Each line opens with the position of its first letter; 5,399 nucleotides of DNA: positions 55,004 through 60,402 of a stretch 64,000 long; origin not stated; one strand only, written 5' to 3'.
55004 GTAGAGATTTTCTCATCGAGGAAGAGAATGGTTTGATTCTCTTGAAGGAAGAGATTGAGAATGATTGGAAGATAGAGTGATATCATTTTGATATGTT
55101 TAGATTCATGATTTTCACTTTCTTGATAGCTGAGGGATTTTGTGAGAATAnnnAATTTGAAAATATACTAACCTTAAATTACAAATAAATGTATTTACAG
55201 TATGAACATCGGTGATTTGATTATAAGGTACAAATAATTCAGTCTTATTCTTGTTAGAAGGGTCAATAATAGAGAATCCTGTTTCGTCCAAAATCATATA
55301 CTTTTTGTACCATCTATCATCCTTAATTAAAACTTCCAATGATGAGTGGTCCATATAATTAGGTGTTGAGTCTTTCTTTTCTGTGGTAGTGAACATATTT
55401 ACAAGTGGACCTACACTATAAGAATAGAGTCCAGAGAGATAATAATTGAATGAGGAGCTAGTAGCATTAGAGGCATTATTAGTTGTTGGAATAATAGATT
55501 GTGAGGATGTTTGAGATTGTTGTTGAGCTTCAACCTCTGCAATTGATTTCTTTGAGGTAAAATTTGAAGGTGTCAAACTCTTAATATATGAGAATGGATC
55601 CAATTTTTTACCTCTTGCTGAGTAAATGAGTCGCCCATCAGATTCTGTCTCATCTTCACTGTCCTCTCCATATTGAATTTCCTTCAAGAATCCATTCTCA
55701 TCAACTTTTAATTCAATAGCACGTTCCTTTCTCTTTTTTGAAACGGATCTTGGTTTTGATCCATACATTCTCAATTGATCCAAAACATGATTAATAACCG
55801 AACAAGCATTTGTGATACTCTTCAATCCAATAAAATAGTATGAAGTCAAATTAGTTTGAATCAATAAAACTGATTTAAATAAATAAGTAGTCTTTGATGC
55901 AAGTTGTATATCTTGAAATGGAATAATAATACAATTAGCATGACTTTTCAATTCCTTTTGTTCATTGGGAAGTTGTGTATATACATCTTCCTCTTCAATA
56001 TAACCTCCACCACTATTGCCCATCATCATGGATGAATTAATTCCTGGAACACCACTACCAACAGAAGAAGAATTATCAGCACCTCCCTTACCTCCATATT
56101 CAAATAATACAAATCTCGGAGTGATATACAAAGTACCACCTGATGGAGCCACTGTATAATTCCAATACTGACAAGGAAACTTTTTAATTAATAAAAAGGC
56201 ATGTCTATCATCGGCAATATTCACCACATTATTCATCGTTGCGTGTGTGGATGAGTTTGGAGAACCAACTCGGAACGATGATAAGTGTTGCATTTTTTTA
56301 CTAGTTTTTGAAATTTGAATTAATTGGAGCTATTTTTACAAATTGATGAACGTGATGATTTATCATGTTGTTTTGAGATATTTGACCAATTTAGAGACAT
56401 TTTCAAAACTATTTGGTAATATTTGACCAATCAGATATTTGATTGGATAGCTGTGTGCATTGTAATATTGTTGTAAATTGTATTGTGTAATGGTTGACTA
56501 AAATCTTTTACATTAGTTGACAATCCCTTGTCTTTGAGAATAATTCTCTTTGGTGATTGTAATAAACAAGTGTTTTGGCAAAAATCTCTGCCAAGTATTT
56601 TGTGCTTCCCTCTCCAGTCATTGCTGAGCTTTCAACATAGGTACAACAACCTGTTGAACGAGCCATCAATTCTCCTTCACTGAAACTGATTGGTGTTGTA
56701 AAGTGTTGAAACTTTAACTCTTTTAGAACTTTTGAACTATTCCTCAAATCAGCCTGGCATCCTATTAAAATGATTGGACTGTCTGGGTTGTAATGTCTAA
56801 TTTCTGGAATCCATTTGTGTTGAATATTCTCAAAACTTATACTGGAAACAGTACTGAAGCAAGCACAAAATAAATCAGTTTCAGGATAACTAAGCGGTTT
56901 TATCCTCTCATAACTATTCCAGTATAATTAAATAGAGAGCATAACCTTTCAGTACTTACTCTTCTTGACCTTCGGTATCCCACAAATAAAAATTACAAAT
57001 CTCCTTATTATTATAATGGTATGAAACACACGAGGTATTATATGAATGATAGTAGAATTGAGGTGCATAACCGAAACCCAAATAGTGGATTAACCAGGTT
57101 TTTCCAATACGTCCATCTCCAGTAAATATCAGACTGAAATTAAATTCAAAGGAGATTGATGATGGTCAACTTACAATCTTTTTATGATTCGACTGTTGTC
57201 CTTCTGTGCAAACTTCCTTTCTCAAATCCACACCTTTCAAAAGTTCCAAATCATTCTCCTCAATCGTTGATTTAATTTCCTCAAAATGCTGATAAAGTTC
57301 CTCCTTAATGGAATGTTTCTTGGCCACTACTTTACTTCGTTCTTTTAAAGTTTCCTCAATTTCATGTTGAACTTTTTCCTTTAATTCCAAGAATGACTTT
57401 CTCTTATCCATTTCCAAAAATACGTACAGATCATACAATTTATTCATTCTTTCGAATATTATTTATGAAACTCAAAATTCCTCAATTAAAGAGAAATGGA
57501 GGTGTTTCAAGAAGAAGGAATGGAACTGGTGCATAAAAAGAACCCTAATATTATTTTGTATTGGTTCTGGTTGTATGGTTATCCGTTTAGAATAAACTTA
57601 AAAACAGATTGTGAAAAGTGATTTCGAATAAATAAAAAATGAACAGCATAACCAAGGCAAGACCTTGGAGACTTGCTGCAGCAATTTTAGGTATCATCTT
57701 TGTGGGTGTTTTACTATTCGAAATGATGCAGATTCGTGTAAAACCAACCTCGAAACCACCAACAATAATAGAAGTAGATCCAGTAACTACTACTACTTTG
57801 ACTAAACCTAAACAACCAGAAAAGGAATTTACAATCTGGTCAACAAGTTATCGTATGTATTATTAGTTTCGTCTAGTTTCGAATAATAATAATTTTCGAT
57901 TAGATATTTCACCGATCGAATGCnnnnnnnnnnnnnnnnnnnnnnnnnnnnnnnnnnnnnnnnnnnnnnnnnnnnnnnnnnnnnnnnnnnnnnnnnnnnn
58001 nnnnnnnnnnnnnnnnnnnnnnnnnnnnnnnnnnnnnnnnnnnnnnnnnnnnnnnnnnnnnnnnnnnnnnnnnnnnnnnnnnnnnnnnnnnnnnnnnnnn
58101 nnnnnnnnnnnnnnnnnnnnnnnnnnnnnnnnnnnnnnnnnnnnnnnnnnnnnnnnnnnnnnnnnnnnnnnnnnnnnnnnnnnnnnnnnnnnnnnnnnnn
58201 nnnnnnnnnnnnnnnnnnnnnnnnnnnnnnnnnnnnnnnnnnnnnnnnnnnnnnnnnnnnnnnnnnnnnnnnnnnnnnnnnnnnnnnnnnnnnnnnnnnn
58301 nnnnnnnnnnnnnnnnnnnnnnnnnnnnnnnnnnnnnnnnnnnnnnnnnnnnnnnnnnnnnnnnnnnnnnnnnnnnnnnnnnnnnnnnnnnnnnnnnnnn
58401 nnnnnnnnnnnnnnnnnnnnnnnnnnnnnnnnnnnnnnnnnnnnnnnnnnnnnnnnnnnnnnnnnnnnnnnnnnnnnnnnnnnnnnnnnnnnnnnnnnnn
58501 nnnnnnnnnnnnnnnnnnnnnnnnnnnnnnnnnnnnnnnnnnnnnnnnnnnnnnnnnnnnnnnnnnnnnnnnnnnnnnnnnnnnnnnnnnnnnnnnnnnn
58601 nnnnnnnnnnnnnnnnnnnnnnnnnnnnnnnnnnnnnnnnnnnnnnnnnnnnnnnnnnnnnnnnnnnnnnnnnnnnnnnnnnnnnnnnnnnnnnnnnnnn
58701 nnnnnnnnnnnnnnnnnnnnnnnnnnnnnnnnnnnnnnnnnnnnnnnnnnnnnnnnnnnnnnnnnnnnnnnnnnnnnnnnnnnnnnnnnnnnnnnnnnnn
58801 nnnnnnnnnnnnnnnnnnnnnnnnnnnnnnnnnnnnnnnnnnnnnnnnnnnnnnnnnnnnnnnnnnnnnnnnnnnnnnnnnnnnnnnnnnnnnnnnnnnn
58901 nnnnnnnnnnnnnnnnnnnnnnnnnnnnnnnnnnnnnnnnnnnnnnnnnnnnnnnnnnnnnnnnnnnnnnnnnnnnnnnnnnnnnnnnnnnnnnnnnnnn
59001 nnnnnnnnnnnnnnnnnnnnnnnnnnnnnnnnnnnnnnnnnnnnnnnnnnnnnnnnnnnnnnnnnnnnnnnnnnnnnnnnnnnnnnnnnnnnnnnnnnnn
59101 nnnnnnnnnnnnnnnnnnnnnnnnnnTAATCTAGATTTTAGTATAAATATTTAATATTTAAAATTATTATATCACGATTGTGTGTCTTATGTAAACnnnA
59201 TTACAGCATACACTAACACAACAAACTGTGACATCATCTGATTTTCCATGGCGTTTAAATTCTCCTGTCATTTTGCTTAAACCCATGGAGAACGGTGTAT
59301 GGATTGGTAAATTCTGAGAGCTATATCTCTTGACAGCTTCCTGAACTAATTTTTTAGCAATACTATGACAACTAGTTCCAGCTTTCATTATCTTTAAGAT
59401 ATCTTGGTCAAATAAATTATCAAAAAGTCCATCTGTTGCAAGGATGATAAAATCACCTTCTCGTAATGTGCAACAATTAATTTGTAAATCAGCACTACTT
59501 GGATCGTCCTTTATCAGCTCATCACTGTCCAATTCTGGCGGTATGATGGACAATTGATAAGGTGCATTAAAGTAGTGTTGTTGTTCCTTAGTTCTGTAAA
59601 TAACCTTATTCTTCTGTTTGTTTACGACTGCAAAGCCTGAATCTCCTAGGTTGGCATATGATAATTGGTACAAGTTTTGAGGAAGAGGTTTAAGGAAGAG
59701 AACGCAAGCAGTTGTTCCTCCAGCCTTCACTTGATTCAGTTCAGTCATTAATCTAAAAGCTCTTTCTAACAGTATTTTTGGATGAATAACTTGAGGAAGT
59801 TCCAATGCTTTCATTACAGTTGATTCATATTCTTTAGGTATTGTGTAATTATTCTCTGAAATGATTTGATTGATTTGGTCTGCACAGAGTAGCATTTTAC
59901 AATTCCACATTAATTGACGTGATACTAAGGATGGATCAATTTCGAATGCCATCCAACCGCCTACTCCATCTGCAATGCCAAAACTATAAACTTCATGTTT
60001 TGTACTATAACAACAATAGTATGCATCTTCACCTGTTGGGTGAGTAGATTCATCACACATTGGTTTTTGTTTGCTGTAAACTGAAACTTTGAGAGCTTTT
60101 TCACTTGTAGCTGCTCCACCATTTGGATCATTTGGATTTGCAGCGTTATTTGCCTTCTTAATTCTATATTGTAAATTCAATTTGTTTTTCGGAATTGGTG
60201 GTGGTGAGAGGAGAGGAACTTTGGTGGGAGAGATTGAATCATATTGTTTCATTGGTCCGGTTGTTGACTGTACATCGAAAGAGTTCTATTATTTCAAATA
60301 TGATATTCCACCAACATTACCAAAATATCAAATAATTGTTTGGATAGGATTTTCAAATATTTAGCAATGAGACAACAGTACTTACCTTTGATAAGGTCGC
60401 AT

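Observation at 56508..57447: Rho-family GTPase with non-canonical catalytic and guanine-binding residues and an unresolved coiled-coil 5' region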

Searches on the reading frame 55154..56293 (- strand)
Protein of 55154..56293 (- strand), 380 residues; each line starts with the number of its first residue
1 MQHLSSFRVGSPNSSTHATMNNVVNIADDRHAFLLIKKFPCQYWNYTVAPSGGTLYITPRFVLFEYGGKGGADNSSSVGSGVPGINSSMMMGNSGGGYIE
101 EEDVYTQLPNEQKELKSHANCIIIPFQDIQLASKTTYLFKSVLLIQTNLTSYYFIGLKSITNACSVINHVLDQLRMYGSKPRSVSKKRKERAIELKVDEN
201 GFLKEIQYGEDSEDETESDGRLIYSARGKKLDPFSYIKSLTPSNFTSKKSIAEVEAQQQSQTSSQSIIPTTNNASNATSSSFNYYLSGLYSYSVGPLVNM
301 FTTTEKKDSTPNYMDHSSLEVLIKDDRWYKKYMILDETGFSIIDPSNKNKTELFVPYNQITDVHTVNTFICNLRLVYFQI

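Call 67: search_protein_families(library=pfam, proteins=[window:55154-56293:-], max_evalue=0.01)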
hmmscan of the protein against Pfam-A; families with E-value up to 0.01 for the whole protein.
window:55154-56293:- (380 aa): 1 family
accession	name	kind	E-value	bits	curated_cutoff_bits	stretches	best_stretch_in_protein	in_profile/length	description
PF02893.26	GRAM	-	0.00068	19.9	23.6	0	35-65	15-43/112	GRAM domain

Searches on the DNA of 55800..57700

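Call 24: search_rna_families(source=window, start=55800, end=57700, threshold=evalue, max_evalue=10)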
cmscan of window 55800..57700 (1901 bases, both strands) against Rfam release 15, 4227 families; matches with E-value up to 10: 5.
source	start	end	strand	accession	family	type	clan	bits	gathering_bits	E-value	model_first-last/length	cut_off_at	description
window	56359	56409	-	RF01335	CRISPR-DR22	Gene; CRISPR;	-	18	50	1.5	1-36/36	no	CRISPR RNA direct repeat element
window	55848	55883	+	RF04346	Plastid-ccsA-ndhD-1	Cis-reg;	CL00154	17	48.5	4.8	1-57/57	no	Plastid-ccsA-ndhD-1 3UTR RNA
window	55848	55894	+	RF02751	ES036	Gene; sRNA;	-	16.4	37.6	8.1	1-43/43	no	ES036 (CssrF) sRNA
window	56460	56526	-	RF03027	RT-6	Gene; sRNA;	-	14.2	46.7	7.4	1-75/75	no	RT-6 RNA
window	56631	56661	+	RF01766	cspA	Cis-reg; thermoregulator;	-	11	78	6.8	270-300/428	no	cspA thermoregulator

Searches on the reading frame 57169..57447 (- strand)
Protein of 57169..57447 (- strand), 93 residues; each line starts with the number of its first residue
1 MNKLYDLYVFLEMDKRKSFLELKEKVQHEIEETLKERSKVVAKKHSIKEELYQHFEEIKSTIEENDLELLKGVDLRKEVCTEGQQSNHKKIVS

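Call 6: search_protein_families(library=pfam, proteins=[window:57169-57447:-], max_evalue=0.1)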
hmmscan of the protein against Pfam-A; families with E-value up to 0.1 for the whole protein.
seq(93 aa): 0 families

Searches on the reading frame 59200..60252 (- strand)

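Call 67: search_protein_families(library=pfam, proteins=[window:59200-60252:-], max_evalue=0.01)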
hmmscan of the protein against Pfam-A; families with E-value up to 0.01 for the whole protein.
window:59200-60252:- (351 aa): 3 families
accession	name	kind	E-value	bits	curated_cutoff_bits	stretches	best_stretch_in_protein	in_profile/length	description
PF00481.26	PP2C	-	1.3e-08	35.3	20.3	1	266-314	202-254/255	Protein phosphatase 2C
PF07228.17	SpoIIE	-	1.5e-05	25.5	25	1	156-307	38-173/192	Stage II sporulation protein E (SpoIIE)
PF13672.11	PP2C_2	-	8.2e-05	22.7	24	1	170-284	86-182/209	Protein phosphatase 2C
